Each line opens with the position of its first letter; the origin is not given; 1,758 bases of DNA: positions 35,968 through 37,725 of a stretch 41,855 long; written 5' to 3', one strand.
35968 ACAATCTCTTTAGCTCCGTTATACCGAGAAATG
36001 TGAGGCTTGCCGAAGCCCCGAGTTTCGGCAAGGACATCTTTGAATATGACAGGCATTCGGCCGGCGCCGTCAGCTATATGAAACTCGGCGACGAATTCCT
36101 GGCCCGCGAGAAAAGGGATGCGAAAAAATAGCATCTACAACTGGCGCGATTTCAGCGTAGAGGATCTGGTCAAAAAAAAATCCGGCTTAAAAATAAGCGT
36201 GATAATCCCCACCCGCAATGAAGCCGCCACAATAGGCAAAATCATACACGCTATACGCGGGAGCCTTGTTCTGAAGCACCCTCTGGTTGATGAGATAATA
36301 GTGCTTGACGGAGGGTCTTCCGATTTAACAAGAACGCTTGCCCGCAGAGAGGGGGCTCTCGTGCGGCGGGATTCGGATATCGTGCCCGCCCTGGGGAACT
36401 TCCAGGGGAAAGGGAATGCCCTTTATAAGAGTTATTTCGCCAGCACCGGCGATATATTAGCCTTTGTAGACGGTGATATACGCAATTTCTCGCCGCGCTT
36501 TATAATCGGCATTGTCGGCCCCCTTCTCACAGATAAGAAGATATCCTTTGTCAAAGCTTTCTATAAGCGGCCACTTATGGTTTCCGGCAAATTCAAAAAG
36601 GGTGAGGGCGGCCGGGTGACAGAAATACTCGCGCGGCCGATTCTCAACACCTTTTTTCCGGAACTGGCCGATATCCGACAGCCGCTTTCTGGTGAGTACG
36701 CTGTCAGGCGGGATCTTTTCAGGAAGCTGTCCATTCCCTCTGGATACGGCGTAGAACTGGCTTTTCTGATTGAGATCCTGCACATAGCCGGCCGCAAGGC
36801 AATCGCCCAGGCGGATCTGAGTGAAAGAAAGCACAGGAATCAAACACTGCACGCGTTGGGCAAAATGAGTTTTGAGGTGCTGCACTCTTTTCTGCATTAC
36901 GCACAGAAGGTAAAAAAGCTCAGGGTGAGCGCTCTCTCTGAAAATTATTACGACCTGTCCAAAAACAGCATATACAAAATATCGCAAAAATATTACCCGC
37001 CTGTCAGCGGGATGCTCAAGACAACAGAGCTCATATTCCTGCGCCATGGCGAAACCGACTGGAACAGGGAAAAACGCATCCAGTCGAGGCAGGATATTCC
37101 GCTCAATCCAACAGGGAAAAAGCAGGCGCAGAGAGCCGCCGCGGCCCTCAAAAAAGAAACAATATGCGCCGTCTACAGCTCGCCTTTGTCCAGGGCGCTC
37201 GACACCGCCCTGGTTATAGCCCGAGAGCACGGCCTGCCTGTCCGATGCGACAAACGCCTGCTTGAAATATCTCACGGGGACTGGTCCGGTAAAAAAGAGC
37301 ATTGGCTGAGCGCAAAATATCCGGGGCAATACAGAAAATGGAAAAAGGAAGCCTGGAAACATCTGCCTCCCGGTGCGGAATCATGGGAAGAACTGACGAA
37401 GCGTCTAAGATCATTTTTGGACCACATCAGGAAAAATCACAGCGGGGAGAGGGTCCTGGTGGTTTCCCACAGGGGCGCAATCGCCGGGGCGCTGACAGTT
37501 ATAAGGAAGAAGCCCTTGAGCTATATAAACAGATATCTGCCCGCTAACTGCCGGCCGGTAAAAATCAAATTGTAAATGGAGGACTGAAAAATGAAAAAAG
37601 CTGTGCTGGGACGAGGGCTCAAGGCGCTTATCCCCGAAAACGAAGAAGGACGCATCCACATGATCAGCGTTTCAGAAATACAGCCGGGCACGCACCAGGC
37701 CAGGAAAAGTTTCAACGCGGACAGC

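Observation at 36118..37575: GpgS-like glycosyltransferase fused to a histidine phosphatase, inserted between parA and parB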

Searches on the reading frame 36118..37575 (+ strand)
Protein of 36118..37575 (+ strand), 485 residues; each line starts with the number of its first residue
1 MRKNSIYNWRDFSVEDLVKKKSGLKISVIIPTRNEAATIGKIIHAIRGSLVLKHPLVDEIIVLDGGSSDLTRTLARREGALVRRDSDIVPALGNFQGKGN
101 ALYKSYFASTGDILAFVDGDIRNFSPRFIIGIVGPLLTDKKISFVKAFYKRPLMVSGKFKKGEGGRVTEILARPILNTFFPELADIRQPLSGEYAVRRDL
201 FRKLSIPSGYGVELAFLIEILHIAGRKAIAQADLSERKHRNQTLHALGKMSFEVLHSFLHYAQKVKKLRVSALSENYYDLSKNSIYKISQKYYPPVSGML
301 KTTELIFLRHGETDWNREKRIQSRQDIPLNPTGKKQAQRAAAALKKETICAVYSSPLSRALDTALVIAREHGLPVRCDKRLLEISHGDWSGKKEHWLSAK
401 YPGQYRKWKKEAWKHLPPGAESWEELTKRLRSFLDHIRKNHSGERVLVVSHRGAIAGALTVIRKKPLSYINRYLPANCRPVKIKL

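Call 3: search_protein_families(library=pfam, proteins=[window:36118-37575:+], max_evalue=0.01)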
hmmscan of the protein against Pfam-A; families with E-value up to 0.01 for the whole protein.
window:36118-37575:+ (485 aa): 4 families
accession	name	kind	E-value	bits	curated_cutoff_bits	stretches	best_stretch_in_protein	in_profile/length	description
PF00300.27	His_Phos_1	-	2.5e-54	184.4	21.7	1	305-479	1-175/194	Histidine phosphatase superfamily (branch 1)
PF00535.33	Glycos_transf_2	-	2.1e-12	47.8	23.3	1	27-146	1-113/168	Glycosyl transferase family 2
PF13641.12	Glyco_tranf_2_3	-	0.0012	19.3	27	1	26-145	3-119/230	Glycosyltransferase like family 2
PF09488.16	Osmo_MPGsynth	-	0.0032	16.8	27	0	151-229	205-287/381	Mannosyl-3-phosphoglycerate synthase (osmo_MPGsynth)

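Call 4: search_protein_families(library=ncbifam, proteins=[window:36118-37575:+], max_evalue=0.01)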
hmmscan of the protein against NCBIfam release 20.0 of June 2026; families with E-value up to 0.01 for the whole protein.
window:36118-37575:+ (485 aa): 31 families (the best 25 are shown)
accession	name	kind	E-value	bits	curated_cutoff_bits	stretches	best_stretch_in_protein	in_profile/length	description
NF010496.0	PRK13915.1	equivalog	2.4e-99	332.3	262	1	4-274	11-281/307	glucosyl-3-phosphoglycerate synthase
NF045917.1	PhserinePhPspA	equivalog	4.3e-38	131.1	350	1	304-463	3-162/211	phosphoserine phosphatase PspA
TIGR03162.1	ribazole_cobC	equivalog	1.5e-36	125.5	162.9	1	305-470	1-163/176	alpha-ribazole phosphatase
NF005567.0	PRK07238.1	equivalog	2e-34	119.5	326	1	298-455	173-330/378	bifunctional RNase H/acid phosphatase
NF011580.0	PRK15004.1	equivalog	1e-23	84.4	250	1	305-456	3-154/203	adenosylcobalamin/alpha-ribazole phosphatase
NF038349.1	dPGM_arch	equivalog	1.8e-23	83.5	225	1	306-461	2-147/194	2,3-diphosphoglycerate-dependent phosphoglycerate mutase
NF002901.0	PRK03482.1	equivalog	5.9e-23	81.6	261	1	306-468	5-167/215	2,3-diphosphoglycerate-dependent phosphoglycerate mutase GpmB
NF009994.0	PRK13463.1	equivalog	6.1e-23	81.7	277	1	302-454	3-154/203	phosphoserine phosphatase 1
TIGR03848.1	MSMEG_4193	subfamily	2.4e-17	63.1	203.85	1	305-455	2-156/204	MSMEG_4193 family putative phosphomutase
NF009993.0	PRK13462.1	equivalog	1.8e-15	57.1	226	1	301-457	4-153/203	acid phosphatase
NF002217.0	PRK01112.1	equivalog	1.4e-14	54.1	320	1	303-370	2-69/228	2,3-bisphosphoglycerate-dependent phosphoglycerate mutase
NF010718.0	PRK14120.1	equivalog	2.9e-14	53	366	1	301-428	3-135/249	phosphoglyceromutase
TIGR01258.1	pgm_1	subfamily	5.5e-14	52.2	81.7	1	304-409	2-113/245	2,3-bisphosphoglycerate-dependent phosphoglycerate mutase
NF040724.1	GpgS_Meth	equivalog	1.2e-13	50.7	700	1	92-272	116-310/402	glucosyl-3-phosphoglycerate synthase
NF002339.0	PRK01295.1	equivalog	4.2e-13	49.2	316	1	304-457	4-164/206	2,3-bisphosphoglycerate-dependent phosphoglycerate mutase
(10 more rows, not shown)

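Call 5: find_homologous_proteins(query=window:36118-37572:+, max_evalue=1e-10)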
Query window:36118-37572:+ (485 aa): 1056 proteins with E <= 1e-10 among 8000 candidates; the best 120 are listed.
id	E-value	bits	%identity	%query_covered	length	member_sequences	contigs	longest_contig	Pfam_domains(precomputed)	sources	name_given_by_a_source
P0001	0.0e+0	1090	100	100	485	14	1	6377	PF00535.33,PF00300.28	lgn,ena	-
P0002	1.3e-280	949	85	100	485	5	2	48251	PF00535.33,PF00300.28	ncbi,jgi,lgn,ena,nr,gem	ncbi:MAG: glucosyl-3-phosphoglycerate synthase [Elusimicrobia bacterium HGW-Elusimicrobia-2]|nr:MAG:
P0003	5.3e-255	865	77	100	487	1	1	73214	PF00535.33,PF00300.28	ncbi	-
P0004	2.1e-249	847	75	100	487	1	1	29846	PF13641.13,PF00535.33,PF00300.28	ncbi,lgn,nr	ncbi:MAG: glucosyl-3-phosphoglycerate synthase [Elusimicrobiota bacterium]|nr:glucosyl-3-phosphoglyc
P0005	3.4e-244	829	75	100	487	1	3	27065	PF00535.33,PF00300.28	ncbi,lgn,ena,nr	ncbi:glucosyl-3-phosphoglycerate synthase [bacterium]|nr:glucosyl-3-phosphoglycerate synthase [bacte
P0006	1.1e-242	824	76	100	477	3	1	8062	PF00535.33,PF00300.28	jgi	-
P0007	7.5e-186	637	77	74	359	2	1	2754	PF00300.28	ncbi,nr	ncbi:MAG: histidine phosphatase family protein, partial [Elusimicrobia bacterium]|nr:histidine phosp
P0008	5.3e-180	618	57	99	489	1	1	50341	PF00535.33,PF00300.28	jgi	-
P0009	5.1e-173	595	56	99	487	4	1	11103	PF00535.33,PF00300.28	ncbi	ncbi:MAG: glucosyl-3-phosphoglycerate synthase [bacterium]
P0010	3.2e-154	533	52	95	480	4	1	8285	PF00535.33,PF00300.28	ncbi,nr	ncbi:MAG: glucosyl-3-phosphoglycerate synthase [Elusimicrobia bacterium]|nr:glucosyl-3-phosphoglycer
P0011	2.9e-143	497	48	100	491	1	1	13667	PF00535.33,PF00300.28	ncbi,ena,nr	ncbi:MAG: glucosyl-3-phosphoglycerate synthase [Elusimicrobia bacterium]|nr:glucosyl-3-phosphoglycer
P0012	5.6e-135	469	57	75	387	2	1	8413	PF00535.33,PF00300.28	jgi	-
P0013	6.0e-130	453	49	90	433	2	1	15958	PF00535.33,PF00300.28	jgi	-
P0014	1.5e-98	349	39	99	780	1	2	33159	PF00535.33,PF00582.33,PF00300.28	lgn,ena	-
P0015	2.2e-88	316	42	61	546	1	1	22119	PF00535.33,PF00300.28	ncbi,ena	-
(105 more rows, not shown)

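Call 6: search_solved_structures(query=window:36118-37572:+, max_evalue=0.00001, show_alignments=2)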
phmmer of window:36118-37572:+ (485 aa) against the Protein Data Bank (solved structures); distinct sequences matched with E-value up to 0.00001: 78 (the best 60 are shown).
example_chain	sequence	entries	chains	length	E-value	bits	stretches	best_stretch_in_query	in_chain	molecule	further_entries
3f1y_A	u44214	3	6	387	4.6e-58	200.7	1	6-282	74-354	Mannosyl-3-phosphoglycerate synthase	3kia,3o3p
4y6n_A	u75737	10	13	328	1.2e-54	189.4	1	12-259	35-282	Glucosyl-3-phosphoglycerate synthase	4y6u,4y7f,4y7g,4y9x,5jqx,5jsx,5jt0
3e25_A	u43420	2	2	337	1.3e-54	189.3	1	12-259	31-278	Putative uncharacterized protein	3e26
4ddz_A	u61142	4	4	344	1.4e-54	189.2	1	12-259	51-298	GLUCOSYL-3-PHOSPHOGLYCERATE SYNTHASE (GpgS) | Glucosyl-3-phosphoglycerate synthase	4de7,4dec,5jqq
3ckj_A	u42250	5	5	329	3.5e-53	184.6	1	8-259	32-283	Putative uncharacterized protein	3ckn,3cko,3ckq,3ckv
7pdo_A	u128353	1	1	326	5.1e-53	184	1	11-257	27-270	Glucosyl-3-phosphoglycerate synthase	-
7p5l_A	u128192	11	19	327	5.1e-53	184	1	11-257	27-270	Glucosyl-3-phosphoglycerate synthase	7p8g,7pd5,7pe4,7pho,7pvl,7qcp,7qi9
4ij5_A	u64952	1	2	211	1.7e-28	103.2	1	304-453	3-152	Phosphoserine phosphatase 1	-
4ij6_A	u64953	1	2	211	4.1e-27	98.6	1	304-453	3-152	Phosphoserine phosphatase 1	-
1ebb_A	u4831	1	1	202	1.4e-22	83.7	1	303-470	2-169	PHOSPHATASE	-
1h2e_A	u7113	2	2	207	1.5e-22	83.6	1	303-470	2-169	PHOSPHATASE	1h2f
4pz9_A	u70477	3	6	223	2.9e-20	76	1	302-467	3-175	Glucosyl-3-phosphoglycerate phosphatase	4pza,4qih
6s2q_A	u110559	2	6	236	3.7e-20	75.7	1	302-467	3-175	Glucosyl-3-phosphoglycerate phosphatase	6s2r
6nru_A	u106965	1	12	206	7.8e-14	54.8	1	305-457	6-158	CobC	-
6e4b_A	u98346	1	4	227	8.8e-14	54.7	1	304-457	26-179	Adenosylcobalamin/alpha-ribazole phosphatase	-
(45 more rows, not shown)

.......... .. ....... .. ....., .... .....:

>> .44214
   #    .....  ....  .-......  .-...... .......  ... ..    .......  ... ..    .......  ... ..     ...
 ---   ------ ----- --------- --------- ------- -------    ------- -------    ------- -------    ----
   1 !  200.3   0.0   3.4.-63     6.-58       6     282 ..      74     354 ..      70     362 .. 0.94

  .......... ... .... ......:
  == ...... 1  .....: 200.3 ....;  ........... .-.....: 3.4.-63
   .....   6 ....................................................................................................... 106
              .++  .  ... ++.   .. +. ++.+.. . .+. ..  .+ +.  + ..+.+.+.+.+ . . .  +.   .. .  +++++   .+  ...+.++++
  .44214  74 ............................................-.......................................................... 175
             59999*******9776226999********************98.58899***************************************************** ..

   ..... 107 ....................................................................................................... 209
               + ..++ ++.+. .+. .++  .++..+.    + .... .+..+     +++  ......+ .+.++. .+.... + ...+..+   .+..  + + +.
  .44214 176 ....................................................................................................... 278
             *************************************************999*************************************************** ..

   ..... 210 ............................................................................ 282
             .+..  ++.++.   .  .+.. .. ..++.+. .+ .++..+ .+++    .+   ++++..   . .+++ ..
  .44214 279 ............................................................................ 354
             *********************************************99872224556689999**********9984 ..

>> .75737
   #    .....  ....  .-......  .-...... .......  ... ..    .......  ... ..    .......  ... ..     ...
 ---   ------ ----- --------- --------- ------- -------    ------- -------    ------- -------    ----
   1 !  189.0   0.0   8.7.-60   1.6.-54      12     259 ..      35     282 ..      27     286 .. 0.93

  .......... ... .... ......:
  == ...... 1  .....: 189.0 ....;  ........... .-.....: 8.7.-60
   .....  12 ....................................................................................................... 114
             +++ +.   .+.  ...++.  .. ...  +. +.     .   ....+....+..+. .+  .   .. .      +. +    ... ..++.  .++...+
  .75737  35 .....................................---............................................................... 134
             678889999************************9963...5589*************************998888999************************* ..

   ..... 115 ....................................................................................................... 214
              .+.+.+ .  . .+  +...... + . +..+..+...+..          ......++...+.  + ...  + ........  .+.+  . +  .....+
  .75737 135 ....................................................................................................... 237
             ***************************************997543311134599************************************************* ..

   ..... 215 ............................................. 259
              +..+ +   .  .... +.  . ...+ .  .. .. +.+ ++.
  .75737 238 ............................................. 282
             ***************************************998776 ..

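Call 7: find_encoding_contigs(protein=P0002, flank=6000, max_places=2)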
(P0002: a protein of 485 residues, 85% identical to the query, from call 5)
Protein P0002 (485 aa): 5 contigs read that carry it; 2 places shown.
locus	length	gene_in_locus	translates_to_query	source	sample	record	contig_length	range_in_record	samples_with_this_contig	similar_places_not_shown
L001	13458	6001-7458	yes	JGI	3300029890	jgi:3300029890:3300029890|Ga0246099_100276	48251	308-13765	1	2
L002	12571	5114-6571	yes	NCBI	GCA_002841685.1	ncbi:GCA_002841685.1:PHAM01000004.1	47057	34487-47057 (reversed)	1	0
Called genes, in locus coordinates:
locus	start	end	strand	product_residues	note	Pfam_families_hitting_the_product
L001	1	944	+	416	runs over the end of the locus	?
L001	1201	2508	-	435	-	PF05598:DUF772 (weak), PF01609:DDE_Tnp_1 (weak)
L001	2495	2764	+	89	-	-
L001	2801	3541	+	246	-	PF00633:HHH (faint), PF12836:HHH_3, PF03934:T2SSK (faint), PF14520:HHH_5 (weak), PF12836:HHH_3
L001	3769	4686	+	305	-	PF01734:Patatin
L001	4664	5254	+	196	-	PF02527:GidB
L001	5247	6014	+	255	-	PF00142:Fer4_NifH (weak), PF01656:CbiA, PF02374:ArsA_ATPase (weak), PF06564:CBP_BcsQ (weak), PF09140:MipZ, PF10609:ParA (weak), PF13614:AAA_31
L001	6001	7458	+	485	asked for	PF00535:Glycos_transf_2, PF00300:His_Phos_1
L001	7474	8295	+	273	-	PF02195:ParB_N, PF17762:HTH_ParB, PF23552:ParB_C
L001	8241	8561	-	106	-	-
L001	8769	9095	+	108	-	-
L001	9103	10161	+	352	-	PF03739:LptF_LptG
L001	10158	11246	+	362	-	PF03739:LptF_LptG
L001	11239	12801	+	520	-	PF00082:Peptidase_S8, PF13860:FlgD_ig (weak)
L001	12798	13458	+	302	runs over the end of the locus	-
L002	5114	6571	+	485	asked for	PF00535:Glycos_transf_2, PF00300:His_Phos_1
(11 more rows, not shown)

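Call 8: find_encoding_contigs(protein=P0008, flank=6000, max_places=2)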
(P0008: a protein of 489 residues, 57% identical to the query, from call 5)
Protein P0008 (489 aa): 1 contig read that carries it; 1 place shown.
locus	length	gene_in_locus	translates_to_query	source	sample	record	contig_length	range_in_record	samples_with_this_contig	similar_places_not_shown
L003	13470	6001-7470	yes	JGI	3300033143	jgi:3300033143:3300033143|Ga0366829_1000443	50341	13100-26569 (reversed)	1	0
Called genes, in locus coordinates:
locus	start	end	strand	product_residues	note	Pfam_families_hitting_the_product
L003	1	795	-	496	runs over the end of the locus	PF00501:AMP-binding, PF13193:AMP-binding_C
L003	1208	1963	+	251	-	PF04919:DUF655 (faint), PF06514:PsbU (faint), PF14579:HHH_6 (weak), PF12836:HHH_3, PF00633:HHH (faint), PF03934:T2SSK (faint), PF14520:HHH_5 (faint), PF12836:HHH_3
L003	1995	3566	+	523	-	PF00389:2-Hacid_dh, PF02826:2-Hacid_dh_C, PF19304:PGDH_inter, PF01842:ACT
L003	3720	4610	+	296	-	PF01734:Patatin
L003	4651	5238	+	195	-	PF02527:GidB, PF13847:Methyltransf_31 (weak)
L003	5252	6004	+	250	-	PF00142:Fer4_NifH, PF01656:CbiA, PF06564:CBP_BcsQ (weak), PF09140:MipZ, PF10609:ParA, PF13614:AAA_31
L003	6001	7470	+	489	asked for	PF00535:Glycos_transf_2, PF00300:His_Phos_1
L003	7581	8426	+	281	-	PF02195:ParB_N, PF17762:HTH_ParB, PF23552:ParB_C (weak)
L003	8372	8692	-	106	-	-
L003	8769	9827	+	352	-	PF03739:LptF_LptG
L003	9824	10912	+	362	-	PF03739:LptF_LptG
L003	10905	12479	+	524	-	PF00082:Peptidase_S8, PF13585:CHU_C (weak)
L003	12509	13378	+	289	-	-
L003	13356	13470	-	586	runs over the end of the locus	-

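Call 9: find_encoding_contigs(protein=P0011, flank=6000, max_places=2)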
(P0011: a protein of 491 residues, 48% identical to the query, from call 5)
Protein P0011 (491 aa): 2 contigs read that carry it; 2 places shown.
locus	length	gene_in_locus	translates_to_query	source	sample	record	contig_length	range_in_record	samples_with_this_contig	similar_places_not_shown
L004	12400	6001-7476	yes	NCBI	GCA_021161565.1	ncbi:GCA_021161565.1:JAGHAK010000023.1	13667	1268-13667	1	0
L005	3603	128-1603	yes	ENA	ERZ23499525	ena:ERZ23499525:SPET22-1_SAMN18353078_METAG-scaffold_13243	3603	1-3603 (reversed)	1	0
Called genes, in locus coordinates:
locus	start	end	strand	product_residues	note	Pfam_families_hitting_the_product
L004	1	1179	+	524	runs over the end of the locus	PF00389:2-Hacid_dh, PF02826:2-Hacid_dh_C, PF19304:PGDH_inter, PF01842:ACT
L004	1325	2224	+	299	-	PF01734:Patatin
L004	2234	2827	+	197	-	PF02527:GidB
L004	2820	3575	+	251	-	PF00142:Fer4_NifH (weak), PF01656:CbiA, PF06564:CBP_BcsQ, PF09140:MipZ, PF10609:ParA (weak), PF13614:AAA_31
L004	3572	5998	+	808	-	PF00483:NTP_transferase, PF12804:NTP_transf_3, PF00132:Hexapep (faint), PF25084:LbH_EIF2B, PF24894:Hexapep_GlmU (weak), PF25087:GMPPB_C, PF02878:PGM_PMM_I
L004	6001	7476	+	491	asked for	PF00535:Glycos_transf_2, PF00300:His_Phos_1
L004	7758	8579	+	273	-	PF02195:ParB_N, PF17762:HTH_ParB, PF23552:ParB_C (weak)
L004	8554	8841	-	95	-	-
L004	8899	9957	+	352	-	PF03739:LptF_LptG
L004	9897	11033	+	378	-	PF03739:LptF_LptG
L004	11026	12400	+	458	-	PF00082:Peptidase_S8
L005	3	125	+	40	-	?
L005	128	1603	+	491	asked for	PF00535:Glycos_transf_2, PF00300:His_Phos_1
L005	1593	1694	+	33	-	-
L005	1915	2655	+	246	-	PF01875:Memo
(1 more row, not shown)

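Call 14: find_encoding_contigs(protein=P0014, flank=6000, max_places=2)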
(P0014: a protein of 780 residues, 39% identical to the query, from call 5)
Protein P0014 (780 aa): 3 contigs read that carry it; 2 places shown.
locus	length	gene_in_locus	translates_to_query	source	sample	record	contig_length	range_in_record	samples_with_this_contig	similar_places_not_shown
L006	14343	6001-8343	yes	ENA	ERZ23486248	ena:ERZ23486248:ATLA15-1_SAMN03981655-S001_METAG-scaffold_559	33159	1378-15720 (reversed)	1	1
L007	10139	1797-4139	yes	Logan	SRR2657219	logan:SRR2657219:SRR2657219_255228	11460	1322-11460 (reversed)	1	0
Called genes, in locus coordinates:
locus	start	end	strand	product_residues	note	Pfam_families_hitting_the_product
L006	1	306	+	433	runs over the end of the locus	PF22744:Toast-rack_PspC-Cterm (faint), PF13349:DUF4097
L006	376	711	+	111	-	PF19762:DUF6249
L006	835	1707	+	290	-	PF03599:CdhD (weak), PF00809:Pterin_bind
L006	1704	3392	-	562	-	PF00128:Alpha-amylase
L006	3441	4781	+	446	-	PF00534:Glycos_transf_1, PF13692:Glyco_trans_1_4 (weak)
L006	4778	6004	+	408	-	PF13439:Glyco_transf_4, PF13579:Glyco_trans_4_4 (weak), PF20706:GT4-conflict (weak), PF00534:Glycos_transf_1, PF13692:Glyco_trans_1_4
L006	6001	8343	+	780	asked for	PF00582:Usp (faint), PF00535:Glycos_transf_2, PF00300:His_Phos_1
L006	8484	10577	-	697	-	PF16889:Hepar_II_III_N, PF07940:Hepar_II_III_C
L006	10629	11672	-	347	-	PF00953:Glycos_transf_4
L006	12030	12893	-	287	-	PF01073:3Beta_HSD (weak), PF01370:Epimerase, PF05368:NmrA, PF13460:NAD_binding_10, PF16363:GDP_Man_Dehyd (faint), PF01073:3Beta_HSD (weak)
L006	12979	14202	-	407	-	PF13439:Glyco_transf_4, PF13579:Glyco_trans_4_4, PF00534:Glycos_transf_1, PF13692:Glyco_trans_1_4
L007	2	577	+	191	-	?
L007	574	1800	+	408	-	PF13439:Glyco_transf_4, PF13579:Glyco_trans_4_4 (weak), PF20706:GT4-conflict (weak), PF00534:Glycos_transf_1, PF13692:Glyco_trans_1_4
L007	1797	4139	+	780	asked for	PF00582:Usp (faint), PF00535:Glycos_transf_2, PF00300:His_Phos_1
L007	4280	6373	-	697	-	PF16889:Hepar_II_III_N, PF07940:Hepar_II_III_C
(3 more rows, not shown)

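Call 15: find_encoding_contigs(protein=P0015, flank=6000, max_places=2)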
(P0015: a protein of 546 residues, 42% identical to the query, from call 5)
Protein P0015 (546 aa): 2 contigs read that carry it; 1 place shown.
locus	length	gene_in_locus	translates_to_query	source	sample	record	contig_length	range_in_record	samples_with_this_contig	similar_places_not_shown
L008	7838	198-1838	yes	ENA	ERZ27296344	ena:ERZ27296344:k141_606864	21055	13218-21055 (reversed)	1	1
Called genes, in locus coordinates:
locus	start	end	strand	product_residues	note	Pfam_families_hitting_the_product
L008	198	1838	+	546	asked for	PF00300:His_Phos_1, PF00535:Glycos_transf_2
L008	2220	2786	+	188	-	PF13302:Acetyltransf_3, PF13420:Acetyltransf_4, PF00583:Acetyltransf_1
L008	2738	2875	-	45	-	-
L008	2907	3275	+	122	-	PF13380:CoA_binding_2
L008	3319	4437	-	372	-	PF00487:FA_desaturase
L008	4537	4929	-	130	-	PF00583:Acetyltransf_1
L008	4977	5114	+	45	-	-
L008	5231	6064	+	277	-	PF00106:adh_short, PF08659:KR, PF13561:adh_short_C2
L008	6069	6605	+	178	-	-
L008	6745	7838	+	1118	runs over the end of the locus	PF18911:PKD_4, PF00801:PKD (weak), PF13585:CHU_C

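Call 22: search_protein_families(library=pfam, proteins=[L004:3572-5998:+], max_evalue=0.0001)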
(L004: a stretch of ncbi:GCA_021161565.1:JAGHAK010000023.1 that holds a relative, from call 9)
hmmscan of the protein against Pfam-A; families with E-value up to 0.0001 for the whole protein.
L004:3572-5998:+ (808 aa): 6 families
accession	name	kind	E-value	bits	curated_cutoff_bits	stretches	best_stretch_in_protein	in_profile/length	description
PF00483.29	NTP_transferase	-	7.9e-51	173.4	21.2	1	2-232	1-243/245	Nucleotidyl transferase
PF25084.1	LbH_EIF2B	-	4.2e-20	72.1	54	1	248-348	3-103/105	EIF2B subunit epsilon LbH domain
PF02878.22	PGM_PMM_I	-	1e-17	64.5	22.5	1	381-510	2-136/138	Phosphoglucomutase/phosphomannomutase, alpha/beta/alpha domain I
PF00132.30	Hexapep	-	3.2e-11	42.9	27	0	249-281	2-34/36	Bacterial transferase hexapeptide (six repeats)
PF12804.13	NTP_transf_3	-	1.4e-09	38.8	27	1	3-123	1-114/160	MobA-like NTP transferase domain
PF24894.1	Hexapep_GlmU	-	7.3e-07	29.7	23.3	1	269-335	21-86/104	GlmU-like, C-terminal hexapeptide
